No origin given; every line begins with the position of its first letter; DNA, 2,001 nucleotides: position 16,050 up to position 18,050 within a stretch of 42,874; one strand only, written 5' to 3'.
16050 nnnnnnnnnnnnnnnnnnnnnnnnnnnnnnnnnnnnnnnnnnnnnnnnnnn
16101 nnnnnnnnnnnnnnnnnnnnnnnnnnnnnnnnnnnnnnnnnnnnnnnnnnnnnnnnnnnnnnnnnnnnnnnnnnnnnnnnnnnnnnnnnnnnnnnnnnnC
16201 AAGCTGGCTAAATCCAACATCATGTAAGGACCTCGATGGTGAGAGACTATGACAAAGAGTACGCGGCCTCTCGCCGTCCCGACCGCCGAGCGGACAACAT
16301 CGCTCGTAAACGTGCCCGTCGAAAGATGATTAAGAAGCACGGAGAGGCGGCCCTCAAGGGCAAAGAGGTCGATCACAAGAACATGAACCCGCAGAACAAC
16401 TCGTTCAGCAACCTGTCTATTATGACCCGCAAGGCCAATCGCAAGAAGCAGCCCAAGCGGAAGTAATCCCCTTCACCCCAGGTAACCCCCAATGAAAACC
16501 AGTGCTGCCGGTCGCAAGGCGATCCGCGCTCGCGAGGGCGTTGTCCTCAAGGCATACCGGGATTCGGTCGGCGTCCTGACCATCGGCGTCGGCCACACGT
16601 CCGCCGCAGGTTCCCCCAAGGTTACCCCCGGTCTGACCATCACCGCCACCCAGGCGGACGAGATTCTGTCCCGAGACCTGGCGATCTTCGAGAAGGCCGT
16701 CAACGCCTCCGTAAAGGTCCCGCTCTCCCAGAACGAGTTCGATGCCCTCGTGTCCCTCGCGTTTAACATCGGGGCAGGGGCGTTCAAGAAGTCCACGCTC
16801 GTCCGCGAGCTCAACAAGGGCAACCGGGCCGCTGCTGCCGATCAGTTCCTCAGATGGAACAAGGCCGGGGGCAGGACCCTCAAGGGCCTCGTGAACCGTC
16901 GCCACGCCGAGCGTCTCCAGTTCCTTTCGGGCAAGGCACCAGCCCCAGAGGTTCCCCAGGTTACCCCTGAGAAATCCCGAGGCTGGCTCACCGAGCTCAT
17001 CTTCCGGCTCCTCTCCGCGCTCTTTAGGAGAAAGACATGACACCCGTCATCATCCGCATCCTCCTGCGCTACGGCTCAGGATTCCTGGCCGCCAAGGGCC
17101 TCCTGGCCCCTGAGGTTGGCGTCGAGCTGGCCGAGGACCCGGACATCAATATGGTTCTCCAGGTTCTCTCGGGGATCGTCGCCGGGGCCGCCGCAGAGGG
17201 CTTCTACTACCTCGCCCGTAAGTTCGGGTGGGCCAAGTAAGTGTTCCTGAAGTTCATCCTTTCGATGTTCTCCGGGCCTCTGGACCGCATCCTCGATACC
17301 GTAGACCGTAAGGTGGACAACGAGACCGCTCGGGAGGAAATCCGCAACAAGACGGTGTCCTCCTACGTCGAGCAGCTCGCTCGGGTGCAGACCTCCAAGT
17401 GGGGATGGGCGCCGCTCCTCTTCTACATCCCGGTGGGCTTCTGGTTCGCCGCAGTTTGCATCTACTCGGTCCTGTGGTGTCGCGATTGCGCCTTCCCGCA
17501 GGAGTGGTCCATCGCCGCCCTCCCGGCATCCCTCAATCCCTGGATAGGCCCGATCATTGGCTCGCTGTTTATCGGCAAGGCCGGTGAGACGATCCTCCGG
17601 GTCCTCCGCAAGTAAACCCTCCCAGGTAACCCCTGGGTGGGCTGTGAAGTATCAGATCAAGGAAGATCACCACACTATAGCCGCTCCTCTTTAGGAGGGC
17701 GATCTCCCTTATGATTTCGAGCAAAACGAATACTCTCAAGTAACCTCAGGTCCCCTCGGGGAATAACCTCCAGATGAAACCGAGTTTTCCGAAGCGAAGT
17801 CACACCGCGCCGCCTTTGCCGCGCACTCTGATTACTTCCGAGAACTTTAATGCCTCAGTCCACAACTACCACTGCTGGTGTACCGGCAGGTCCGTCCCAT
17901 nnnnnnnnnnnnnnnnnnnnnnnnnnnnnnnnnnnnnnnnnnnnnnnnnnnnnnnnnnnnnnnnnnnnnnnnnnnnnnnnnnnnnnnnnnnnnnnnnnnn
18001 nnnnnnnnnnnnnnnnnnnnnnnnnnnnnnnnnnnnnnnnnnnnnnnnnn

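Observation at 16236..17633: The lysis cassette sits between the scaffold and capsid genes and is bracketed by 13-bp direct repeats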

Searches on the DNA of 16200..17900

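Call 44: search_rna_families(source=window, start=16200, end=17900, threshold=evalue, max_evalue=1)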
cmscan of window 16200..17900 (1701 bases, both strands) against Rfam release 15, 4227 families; matches with E-value up to 1: 0.
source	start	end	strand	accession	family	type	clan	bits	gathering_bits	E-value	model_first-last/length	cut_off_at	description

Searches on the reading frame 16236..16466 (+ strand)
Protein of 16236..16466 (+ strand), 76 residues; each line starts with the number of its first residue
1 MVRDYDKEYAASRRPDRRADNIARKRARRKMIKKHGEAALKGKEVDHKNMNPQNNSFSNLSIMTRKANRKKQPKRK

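Call 9: search_protein_families(library=pfam, proteins=[window:16236-16466:+], max_evalue=0.1)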
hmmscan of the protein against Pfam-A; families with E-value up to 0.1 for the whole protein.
window:16236-16466:+ (76 aa): 1 family
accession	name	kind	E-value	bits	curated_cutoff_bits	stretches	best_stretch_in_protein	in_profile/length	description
PF13392.12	HNH_3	-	1.3e-08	34.8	24.8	1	33-69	10-45/46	HNH endonuclease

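Call 10: search_protein_families(library=phrogs, proteins=[window:16236-16466:+], max_evalue=0.01)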
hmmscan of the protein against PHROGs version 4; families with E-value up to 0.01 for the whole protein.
window:16236-16466:+ (76 aa): 9 families
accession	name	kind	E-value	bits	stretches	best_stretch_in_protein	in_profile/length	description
phrog_4590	-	unknown function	7.6e-11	43.3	1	15-72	23-82/100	-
phrog_59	-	DNA, RNA and nucleotide metabolism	2.5e-07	31.4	1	42-71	205-234/423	HNH endonuclease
phrog_4578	-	DNA, RNA and nucleotide metabolism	1.7e-06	29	1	26-74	13-61/130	HNH endonuclease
phrog_959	-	DNA, RNA and nucleotide metabolism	1.8e-06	28.8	1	35-72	69-106/138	HNH endonuclease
phrog_99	-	DNA, RNA and nucleotide metabolism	3.6e-06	27.9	1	41-76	174-209/383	HNH endonuclease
phrog_7545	-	DNA, RNA and nucleotide metabolism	8.7e-06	27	1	31-67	91-128/160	HNH endonuclease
phrog_14913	-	DNA, RNA and nucleotide metabolism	4.2e-05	24.6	1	5-72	13-88/149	HNH endonuclease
phrog_1492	-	DNA, RNA and nucleotide metabolism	0.00019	21.7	1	41-70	128-157/414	HNH endonuclease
phrog_15471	-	DNA, RNA and nucleotide metabolism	0.00025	22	1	19-71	26-79/183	HNH endonuclease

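Call 32: search_dna_similar(query=window:16236-16466:+, collection=phages, mode=protein, max_rows=40, max_evalue=0.001)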
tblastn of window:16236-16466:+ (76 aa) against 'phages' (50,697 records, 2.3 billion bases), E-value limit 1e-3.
Records with a match: 10; places in all: 10; records where one place covers at least 80% of the query: 9.
Best place of each record, by identity: <60% 10.
By first word of the organism name: Pelagibacter 4; Roseobacter 3; uncultured 1; Prochlorococcus 1; phage 1.
By host as written in the record: Candidatus Pelagibacter ubique HTCC1062 3; - 2; Paracoccaceae bacterium strain FZCC0196 1; Paracoccaceae bacterium strain FZCC0037 1; Paracoccaceae bacterium strain FZCC0023 1; Candidatus Pelagibacter sp. FZCC0015 1; Prochlorococcus marinus MIT9302 1.
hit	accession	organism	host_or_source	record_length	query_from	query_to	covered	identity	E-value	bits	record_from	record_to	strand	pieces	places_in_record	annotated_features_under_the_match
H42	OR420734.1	Roseobacter phage CRP-804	Paracoccaceae bacterium strain FZCC0196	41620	4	72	91%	58.0%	4e-9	56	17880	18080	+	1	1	HNH endonuclease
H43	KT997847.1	uncultured phage_Deep1-GF2-KM23-C739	0.2-5 um-sized marine plankton sample ...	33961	1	69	91%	48.6%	8e-6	47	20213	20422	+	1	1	hypothetical protein | scaffolding protein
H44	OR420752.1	Roseobacter phage CRP-403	Paracoccaceae bacterium strain FZCC0037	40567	4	72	91%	47.8%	5e-5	44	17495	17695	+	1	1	HNH endonuclease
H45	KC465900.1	Pelagibacter phage HTVC011P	Candidatus Pelagibacter ubique HTCC1062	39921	1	69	91%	47.8%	1e-4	44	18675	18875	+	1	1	hypothetical protein | scaffolding protein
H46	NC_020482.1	Pelagibacter phage HTVC011P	Candidatus Pelagibacter ubique HTCC1062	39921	1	69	91%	47.8%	1e-4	44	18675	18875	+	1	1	hypothetical protein | head assembly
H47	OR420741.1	Roseobacter phage CRP-118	Paracoccaceae bacterium strain FZCC0023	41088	5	72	89%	48.5%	2e-5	46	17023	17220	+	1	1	HNH endonuclease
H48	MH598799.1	Pelagibacter phage HTVC025P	Candidatus Pelagibacter ubique HTCC1062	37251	1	71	93%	43.1%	2e-4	43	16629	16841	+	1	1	HNH endonuclease | scaffolding protein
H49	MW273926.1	Pelagibacter phage HTVC204P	Candidatus Pelagibacter sp. FZCC0015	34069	2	69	89%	44.9%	1e-4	44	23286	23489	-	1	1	HNH endonuclease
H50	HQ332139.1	Prochlorococcus phage P-RSP2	Prochlorococcus marinus MIT9302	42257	1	72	95%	38.9%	6e-4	42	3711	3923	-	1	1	hypothetical protein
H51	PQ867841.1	phage T4S1-k141_502596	Crassostrea hongkongensis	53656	42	71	39%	56.7%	9e-4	41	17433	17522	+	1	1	HNH endonuclease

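Call 35: get_annotated_region(hit=H42, flank=3000)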
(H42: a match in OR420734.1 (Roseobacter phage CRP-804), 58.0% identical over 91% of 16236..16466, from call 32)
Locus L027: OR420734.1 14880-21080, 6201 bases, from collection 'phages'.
description: Roseobacter phage CRP-804, complete genome.
organism: Roseobacter phage CRP-804 (NCBI taxid 3072850)
taxonomy: Viruses; Duplodnaviria; Heunggongvirae; Uroviricota; Caudoviricetes; Autographiviridae
host: Paracoccaceae bacterium strain FZCC0196; source: marine; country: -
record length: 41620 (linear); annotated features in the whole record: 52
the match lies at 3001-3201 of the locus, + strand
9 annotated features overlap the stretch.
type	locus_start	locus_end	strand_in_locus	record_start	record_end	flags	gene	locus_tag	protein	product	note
CDS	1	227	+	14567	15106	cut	-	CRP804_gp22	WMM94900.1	hypothetical protein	-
CDS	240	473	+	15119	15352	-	-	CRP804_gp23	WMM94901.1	hypothetical protein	-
CDS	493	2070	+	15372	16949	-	-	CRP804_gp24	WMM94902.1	head-to-tail joining protein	-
CDS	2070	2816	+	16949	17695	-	-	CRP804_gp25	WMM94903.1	scaffolding protein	-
CDS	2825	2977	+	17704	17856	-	-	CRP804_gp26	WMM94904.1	hypothetical protein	-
CDS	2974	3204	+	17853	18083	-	-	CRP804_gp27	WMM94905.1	HNH endonuclease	-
CDS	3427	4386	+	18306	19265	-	-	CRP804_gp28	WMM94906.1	capsid protein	-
CDS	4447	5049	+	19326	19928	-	-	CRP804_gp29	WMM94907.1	tail tubular protein A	-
CDS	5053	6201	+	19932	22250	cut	-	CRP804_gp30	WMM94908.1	tail tubular protein B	-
